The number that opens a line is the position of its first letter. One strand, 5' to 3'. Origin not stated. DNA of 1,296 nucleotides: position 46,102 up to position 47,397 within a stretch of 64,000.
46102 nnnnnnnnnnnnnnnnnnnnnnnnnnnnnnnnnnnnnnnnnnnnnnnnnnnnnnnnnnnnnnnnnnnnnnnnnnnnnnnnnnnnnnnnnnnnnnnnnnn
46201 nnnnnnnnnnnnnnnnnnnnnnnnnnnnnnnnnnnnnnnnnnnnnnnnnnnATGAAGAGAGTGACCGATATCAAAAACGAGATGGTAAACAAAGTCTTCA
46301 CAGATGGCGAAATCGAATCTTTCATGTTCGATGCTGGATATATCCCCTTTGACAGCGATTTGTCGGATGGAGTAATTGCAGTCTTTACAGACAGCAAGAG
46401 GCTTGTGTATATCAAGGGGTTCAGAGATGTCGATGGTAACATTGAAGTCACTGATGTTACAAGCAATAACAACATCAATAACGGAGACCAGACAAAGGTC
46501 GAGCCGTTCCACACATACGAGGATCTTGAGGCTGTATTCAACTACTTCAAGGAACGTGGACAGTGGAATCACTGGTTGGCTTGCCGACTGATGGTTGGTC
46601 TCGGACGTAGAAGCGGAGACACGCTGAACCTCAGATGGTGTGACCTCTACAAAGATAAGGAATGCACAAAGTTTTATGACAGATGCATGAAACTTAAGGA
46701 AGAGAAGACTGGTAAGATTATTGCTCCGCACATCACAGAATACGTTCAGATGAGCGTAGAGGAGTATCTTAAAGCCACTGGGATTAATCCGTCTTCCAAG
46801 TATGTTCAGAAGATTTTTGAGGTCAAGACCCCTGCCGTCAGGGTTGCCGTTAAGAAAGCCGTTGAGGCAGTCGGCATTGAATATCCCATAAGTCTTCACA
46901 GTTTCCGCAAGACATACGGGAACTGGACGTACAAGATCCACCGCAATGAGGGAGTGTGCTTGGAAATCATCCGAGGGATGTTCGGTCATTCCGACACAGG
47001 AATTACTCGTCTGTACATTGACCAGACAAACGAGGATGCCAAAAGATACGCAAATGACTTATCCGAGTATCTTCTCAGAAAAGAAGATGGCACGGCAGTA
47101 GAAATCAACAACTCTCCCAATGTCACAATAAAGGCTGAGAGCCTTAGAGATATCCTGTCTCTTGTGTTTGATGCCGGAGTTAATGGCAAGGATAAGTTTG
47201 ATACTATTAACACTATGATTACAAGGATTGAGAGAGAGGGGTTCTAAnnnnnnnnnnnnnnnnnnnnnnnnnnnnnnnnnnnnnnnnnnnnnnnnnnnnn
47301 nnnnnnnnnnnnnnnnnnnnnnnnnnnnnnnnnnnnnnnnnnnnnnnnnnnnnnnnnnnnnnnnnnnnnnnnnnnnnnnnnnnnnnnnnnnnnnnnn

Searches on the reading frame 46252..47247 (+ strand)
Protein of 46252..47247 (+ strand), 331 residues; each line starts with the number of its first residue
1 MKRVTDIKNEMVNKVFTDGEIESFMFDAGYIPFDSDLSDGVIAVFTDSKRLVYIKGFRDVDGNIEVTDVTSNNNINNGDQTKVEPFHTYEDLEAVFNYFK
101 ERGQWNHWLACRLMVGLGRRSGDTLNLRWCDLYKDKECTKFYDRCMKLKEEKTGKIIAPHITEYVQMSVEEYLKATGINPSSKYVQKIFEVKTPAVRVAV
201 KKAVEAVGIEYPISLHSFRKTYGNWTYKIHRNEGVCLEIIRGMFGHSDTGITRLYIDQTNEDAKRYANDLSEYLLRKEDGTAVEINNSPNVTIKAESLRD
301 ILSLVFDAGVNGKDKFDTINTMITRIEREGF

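Call 14: search_protein_families(library=phrogs, max_evalue=0.00001, proteins=[window:46252-47247:+])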
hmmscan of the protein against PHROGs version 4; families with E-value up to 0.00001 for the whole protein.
window:46252-47247:+ (331 aa): 2 families
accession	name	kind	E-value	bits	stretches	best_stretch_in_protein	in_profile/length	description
phrog_216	-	integration and excision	1.1e-28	101.2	1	77-282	46-252/301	integrase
phrog_1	-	integration and excision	5.6e-14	53.3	1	81-294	265-470/611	integrase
